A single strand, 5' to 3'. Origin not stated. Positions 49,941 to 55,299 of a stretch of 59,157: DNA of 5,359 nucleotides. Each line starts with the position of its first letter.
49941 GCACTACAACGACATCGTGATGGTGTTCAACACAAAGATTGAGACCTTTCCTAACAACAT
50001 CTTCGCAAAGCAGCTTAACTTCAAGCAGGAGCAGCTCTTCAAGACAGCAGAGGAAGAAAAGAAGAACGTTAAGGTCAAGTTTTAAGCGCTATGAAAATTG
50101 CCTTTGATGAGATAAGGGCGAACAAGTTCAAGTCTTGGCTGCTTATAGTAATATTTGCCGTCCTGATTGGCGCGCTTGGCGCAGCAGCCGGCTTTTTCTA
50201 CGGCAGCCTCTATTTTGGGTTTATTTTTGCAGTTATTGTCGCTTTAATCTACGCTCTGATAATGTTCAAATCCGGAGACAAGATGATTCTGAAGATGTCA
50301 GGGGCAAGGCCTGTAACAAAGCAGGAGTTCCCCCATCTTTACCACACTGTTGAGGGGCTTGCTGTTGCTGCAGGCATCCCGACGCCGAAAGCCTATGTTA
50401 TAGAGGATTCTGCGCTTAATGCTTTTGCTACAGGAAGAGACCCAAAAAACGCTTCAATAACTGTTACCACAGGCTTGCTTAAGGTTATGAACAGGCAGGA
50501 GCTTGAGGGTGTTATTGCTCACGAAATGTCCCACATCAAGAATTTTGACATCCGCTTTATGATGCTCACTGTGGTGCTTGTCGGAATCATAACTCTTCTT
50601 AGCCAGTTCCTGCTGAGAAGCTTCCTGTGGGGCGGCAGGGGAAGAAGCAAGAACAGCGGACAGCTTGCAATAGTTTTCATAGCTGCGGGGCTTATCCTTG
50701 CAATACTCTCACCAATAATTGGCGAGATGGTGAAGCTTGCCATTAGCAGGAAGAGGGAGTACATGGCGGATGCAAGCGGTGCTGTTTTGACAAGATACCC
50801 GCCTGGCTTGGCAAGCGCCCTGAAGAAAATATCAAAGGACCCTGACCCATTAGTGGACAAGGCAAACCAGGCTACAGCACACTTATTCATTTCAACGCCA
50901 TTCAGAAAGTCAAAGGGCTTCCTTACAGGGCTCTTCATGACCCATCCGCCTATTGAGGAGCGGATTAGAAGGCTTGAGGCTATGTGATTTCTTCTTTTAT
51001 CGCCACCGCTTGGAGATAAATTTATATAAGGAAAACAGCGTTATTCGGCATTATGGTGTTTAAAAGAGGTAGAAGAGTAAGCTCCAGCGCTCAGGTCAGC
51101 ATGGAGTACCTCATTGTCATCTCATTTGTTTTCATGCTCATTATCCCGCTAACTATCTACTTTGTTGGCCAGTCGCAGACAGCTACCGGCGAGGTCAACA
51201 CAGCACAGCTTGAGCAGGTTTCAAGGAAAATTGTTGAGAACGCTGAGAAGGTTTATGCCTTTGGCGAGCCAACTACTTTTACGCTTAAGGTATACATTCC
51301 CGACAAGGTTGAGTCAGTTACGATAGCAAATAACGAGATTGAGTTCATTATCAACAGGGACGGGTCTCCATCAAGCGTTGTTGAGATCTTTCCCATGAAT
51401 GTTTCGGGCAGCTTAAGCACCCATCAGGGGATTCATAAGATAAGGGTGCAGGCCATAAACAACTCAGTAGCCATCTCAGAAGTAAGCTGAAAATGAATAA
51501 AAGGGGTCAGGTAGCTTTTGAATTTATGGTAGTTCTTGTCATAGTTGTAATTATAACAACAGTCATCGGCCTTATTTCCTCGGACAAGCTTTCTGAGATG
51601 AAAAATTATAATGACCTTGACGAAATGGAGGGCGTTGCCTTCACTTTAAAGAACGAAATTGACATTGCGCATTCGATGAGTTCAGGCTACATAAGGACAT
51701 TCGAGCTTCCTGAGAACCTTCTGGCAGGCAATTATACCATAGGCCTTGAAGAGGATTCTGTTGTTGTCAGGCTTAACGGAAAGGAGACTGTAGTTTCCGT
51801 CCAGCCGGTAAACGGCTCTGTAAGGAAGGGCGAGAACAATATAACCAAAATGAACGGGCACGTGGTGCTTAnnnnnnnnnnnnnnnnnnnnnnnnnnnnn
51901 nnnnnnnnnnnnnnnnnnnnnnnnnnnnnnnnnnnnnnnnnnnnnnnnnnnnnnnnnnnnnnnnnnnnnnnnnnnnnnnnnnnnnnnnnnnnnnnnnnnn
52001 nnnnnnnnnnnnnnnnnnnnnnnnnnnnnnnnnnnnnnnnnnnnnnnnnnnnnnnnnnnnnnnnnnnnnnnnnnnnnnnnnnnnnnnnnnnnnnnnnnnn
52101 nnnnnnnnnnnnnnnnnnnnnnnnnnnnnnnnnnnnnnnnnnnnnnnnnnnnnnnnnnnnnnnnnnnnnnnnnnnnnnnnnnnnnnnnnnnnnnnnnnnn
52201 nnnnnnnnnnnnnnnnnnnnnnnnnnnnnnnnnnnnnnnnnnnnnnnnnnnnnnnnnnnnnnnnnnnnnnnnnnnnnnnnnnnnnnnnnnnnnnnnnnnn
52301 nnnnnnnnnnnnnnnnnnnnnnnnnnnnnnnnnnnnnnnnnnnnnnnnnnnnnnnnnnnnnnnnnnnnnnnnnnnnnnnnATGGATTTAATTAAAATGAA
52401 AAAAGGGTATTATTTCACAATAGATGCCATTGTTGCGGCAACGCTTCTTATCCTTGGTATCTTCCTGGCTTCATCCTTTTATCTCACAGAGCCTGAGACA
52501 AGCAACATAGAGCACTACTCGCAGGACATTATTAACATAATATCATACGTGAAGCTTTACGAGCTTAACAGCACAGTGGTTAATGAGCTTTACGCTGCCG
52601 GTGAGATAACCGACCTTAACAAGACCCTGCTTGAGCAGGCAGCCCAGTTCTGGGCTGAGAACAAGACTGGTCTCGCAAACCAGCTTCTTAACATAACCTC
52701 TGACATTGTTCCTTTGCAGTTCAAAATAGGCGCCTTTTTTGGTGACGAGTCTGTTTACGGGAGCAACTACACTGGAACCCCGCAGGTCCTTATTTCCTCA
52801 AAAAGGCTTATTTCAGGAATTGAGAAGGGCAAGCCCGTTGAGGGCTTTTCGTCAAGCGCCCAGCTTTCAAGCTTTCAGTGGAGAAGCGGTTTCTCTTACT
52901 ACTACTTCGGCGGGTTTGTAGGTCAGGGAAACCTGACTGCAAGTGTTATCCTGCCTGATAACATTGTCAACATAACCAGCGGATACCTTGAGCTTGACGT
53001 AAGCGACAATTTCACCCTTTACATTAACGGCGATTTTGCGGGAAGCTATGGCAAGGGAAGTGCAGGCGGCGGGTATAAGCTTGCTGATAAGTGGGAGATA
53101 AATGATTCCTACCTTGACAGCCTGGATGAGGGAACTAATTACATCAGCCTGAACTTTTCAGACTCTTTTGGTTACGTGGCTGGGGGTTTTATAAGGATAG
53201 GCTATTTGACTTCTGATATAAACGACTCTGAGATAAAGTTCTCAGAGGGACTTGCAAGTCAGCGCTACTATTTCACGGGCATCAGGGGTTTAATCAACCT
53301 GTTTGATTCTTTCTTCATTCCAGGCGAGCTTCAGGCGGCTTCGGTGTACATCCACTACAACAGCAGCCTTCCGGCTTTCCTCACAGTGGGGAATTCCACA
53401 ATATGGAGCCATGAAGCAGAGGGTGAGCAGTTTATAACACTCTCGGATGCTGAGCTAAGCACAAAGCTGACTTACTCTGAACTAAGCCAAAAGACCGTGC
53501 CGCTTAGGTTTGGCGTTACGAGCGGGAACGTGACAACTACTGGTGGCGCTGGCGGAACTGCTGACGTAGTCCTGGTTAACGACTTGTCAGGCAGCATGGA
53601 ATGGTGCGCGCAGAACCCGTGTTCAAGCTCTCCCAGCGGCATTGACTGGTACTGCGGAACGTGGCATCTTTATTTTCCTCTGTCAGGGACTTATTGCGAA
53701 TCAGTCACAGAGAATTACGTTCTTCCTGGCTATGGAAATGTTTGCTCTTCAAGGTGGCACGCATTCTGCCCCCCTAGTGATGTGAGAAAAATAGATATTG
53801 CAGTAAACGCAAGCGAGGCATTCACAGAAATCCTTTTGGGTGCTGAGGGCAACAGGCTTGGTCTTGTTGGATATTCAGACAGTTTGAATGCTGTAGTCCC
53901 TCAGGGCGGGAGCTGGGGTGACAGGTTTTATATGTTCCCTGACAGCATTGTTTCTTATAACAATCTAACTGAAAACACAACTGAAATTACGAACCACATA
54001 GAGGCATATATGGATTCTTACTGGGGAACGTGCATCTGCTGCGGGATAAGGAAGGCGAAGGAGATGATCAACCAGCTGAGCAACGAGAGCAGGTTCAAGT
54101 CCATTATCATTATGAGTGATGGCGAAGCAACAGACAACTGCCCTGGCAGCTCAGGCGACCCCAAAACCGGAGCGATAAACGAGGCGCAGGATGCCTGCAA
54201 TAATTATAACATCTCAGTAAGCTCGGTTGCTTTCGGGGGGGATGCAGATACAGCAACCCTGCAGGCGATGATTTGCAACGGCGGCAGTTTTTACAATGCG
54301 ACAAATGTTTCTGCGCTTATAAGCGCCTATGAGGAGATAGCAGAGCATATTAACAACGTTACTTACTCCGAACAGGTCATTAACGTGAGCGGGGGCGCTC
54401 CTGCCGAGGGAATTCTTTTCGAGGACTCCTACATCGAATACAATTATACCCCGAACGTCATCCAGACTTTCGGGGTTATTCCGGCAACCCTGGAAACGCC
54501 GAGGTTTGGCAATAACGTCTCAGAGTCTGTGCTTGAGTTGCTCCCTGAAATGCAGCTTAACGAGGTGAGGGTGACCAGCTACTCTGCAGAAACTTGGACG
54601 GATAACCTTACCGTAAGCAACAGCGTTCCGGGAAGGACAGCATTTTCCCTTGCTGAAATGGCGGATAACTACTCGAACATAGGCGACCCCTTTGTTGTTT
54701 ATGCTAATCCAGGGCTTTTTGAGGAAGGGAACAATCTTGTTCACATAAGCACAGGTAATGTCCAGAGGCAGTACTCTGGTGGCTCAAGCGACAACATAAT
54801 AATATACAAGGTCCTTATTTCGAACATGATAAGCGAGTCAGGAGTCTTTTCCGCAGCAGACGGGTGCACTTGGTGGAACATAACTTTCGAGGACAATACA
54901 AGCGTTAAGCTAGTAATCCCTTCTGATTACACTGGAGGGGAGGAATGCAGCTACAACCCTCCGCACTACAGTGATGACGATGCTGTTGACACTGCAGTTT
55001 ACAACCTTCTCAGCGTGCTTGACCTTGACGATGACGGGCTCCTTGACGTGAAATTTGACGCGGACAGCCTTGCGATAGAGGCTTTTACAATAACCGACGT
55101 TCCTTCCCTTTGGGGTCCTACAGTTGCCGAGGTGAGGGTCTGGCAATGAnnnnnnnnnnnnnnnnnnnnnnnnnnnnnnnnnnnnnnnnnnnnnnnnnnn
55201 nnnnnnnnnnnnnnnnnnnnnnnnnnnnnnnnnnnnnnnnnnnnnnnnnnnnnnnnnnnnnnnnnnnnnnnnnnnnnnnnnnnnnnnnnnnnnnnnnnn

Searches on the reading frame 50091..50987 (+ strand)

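Call 20: search_protein_families(library=pfam, proteins=[window:50091-50987:+])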
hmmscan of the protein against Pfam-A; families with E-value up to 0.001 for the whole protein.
window:50091-50987:+ (298 aa): 2 families
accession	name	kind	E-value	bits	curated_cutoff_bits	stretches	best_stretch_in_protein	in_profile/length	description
PF01435.24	Peptidase_M48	-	8e-35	120.8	20.3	1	78-297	2-184/186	Peptidase family M48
PF05569.17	Peptidase_M56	-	0.00069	19.3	31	1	123-164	178-219/296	BlaR1 peptidase M56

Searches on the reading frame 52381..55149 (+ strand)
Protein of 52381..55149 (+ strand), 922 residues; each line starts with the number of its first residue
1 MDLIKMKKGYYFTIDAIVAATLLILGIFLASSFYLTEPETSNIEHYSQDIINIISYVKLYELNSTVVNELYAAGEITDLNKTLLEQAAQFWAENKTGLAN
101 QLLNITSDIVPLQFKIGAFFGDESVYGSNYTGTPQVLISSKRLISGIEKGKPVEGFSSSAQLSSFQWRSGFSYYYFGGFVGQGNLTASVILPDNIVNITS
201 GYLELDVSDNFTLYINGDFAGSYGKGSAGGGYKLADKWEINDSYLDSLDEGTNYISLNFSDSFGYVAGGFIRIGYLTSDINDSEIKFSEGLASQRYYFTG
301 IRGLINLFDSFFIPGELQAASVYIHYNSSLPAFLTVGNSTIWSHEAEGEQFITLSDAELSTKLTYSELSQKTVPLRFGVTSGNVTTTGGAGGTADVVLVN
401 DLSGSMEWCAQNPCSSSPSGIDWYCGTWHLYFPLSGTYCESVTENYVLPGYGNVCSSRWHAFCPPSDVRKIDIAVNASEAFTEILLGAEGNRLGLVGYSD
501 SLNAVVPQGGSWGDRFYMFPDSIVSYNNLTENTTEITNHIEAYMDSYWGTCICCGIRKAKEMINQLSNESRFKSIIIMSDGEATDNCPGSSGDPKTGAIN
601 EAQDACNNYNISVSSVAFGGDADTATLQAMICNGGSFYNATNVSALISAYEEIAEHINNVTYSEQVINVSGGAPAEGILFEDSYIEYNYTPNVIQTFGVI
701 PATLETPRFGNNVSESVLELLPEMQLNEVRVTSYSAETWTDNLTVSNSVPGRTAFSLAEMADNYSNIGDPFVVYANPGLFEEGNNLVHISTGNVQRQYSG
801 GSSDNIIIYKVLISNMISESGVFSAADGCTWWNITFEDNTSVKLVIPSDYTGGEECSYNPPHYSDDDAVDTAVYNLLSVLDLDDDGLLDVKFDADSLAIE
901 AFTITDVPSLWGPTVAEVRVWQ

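Call 20: search_protein_families(library=pfam, proteins=[window:52381-55149:+])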
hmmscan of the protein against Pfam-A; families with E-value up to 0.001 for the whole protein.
window:52381-55149:+ (922 aa): 1 family
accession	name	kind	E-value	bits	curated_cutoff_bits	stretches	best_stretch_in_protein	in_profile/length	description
PF00092.34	VWA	-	6.8e-08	33.4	23.8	1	487-648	34-170/174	von Willebrand factor type A domain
